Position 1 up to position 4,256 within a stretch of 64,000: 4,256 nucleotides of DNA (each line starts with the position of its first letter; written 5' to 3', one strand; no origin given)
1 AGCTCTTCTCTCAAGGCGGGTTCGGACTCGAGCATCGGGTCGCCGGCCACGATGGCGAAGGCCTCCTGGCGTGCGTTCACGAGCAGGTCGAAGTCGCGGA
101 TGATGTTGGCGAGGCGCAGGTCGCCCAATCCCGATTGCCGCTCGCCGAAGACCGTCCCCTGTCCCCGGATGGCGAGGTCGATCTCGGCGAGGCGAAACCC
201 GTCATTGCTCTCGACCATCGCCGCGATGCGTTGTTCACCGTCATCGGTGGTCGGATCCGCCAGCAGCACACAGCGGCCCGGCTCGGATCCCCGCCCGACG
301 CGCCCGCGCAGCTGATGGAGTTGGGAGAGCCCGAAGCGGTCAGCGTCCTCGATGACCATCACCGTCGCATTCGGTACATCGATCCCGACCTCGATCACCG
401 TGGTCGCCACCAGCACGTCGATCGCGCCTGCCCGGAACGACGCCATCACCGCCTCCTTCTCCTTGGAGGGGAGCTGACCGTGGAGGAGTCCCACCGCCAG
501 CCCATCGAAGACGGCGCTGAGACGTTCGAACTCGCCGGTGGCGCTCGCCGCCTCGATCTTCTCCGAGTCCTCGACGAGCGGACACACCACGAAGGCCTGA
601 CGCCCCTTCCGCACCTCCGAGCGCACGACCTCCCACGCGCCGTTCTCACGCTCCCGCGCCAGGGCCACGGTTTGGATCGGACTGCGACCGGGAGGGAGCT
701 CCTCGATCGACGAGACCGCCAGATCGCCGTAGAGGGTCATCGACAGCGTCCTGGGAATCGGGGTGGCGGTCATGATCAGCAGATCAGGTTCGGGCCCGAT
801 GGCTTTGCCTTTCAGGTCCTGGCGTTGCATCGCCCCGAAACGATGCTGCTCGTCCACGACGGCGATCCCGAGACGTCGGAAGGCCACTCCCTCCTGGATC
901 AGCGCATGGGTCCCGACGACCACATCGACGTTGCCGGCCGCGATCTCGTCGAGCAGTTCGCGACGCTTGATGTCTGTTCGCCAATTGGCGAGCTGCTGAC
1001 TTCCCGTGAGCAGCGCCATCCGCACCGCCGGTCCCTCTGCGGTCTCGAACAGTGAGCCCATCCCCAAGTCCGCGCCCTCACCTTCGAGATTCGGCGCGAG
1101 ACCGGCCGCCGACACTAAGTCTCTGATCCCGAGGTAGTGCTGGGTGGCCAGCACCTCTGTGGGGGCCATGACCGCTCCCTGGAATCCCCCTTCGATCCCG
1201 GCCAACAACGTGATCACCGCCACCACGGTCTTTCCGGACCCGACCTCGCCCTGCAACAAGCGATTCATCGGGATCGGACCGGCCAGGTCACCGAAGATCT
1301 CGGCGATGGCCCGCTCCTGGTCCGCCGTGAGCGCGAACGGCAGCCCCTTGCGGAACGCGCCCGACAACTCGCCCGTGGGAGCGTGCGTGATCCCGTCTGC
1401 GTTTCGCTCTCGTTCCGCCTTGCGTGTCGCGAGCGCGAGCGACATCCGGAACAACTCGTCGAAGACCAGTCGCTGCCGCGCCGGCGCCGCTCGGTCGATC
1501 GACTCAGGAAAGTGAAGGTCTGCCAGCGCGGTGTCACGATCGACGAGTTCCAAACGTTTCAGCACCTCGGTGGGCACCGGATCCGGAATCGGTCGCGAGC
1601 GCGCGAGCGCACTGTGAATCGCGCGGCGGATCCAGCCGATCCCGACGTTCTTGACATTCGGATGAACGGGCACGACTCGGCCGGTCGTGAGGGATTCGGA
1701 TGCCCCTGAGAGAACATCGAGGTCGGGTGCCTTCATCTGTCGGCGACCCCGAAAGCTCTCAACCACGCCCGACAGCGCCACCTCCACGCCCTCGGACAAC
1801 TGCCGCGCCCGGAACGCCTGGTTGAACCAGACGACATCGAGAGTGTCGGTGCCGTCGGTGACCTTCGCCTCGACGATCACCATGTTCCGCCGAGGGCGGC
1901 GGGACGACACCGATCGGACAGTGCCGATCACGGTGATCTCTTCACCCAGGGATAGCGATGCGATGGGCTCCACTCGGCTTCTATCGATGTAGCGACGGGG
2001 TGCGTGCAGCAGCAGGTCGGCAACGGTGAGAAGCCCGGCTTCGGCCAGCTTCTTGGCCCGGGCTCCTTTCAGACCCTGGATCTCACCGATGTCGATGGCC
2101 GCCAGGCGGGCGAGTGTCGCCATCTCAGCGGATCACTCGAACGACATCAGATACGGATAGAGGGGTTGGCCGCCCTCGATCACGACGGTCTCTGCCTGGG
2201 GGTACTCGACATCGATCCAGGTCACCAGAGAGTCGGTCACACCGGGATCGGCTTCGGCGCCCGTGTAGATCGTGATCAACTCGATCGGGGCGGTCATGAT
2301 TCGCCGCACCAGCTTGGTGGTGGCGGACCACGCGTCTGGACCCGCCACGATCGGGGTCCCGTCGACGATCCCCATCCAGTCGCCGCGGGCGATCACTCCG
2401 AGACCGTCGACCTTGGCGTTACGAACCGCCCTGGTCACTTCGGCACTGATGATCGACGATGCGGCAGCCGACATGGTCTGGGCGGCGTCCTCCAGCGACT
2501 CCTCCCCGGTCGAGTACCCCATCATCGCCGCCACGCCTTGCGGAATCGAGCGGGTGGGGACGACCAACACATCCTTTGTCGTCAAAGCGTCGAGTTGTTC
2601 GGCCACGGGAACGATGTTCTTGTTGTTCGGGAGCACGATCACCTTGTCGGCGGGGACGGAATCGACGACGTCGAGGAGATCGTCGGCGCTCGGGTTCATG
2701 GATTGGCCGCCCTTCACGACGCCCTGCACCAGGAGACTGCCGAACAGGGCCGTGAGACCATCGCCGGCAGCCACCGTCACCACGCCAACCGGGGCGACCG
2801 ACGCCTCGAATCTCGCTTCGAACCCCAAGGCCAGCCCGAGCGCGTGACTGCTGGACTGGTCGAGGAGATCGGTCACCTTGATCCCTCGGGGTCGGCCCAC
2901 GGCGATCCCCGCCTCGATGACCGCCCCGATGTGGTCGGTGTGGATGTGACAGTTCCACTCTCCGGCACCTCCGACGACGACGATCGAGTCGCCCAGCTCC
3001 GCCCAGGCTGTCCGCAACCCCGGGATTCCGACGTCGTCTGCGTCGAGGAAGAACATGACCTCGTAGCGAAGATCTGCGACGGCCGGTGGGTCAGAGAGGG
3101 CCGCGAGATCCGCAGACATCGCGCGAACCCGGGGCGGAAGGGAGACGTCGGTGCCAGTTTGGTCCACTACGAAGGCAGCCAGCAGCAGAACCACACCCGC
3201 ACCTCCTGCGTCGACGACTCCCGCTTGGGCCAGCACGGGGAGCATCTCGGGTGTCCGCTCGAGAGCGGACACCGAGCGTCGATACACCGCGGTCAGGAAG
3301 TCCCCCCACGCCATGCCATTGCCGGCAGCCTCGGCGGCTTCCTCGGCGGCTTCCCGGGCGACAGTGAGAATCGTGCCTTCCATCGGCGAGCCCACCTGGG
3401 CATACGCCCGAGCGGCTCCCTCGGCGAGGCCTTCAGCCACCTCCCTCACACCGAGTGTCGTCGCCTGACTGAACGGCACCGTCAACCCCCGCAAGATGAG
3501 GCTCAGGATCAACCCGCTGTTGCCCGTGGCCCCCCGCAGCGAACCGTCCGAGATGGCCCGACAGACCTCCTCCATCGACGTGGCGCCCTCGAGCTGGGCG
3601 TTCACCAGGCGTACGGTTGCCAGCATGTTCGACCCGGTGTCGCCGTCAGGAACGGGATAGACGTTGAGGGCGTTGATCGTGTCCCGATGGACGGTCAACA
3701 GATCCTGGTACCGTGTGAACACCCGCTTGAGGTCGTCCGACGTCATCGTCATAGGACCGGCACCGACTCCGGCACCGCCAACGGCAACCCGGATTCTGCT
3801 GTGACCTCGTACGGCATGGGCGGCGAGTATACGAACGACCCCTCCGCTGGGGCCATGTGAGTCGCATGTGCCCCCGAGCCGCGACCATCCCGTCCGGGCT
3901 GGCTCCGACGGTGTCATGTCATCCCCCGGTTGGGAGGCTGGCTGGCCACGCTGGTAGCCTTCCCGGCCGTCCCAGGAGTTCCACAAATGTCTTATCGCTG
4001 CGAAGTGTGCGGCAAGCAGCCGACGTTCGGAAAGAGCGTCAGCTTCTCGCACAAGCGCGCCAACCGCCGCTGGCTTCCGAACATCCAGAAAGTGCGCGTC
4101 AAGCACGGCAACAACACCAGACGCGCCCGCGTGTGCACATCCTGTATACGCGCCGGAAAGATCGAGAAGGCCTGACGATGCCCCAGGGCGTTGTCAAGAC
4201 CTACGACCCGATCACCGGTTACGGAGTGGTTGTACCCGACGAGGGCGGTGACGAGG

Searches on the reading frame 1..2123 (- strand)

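Call 49: search_protein_families(library=pfam, proteins=[window:1-2123:-], max_evalue=0.0001)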
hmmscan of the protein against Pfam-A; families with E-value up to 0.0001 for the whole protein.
window:1-2123:- (707 aa): 5 families
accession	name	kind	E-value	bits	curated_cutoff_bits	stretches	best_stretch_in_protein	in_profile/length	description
PF00271.37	Helicase_C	-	4.3e-22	78.9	23.5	1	503-611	11-108/110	Helicase conserved C-terminal domain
PF17191.10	RecG_wedge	-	4.7e-22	78.7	23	1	16-172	6-158/162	RecG wedge domain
PF00270.35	DEAD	-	3.6e-19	69.6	26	1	266-460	1-164/167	DEAD/DEAH box helicase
PF19833.4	RecG_dom3_C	-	4.6e-12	46.2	26.8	1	640-700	2-63/87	ATP-dependent DNA helicase RecG, domain 3, C-terminal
PF01336.31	tRNA_anti-codon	-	9.4e-09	35.5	27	1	63-138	1-75/75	OB-fold nucleic acid binding domain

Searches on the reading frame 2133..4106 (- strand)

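Call 49: search_protein_families(library=pfam, proteins=[window:2133-4106:-], max_evalue=0.0001)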
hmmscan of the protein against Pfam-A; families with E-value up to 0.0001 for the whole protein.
window:2133-4106:- (657 aa): 3 families
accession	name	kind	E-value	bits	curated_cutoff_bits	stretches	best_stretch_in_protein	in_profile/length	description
PF13684.11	FakA-like_C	-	1.6e-64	217.7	23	1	441-657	1-216/216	Fatty acid kinase subunit A-like, C-terminal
PF02734.22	Dak2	-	5.4e-34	118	27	1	151-312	1-172/174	DAK2 domain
PF21645.3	FakA-like_M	-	9.2e-18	64.3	24.9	1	346-419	2-78/80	Fatty acid kinase subunit A-like, middle domain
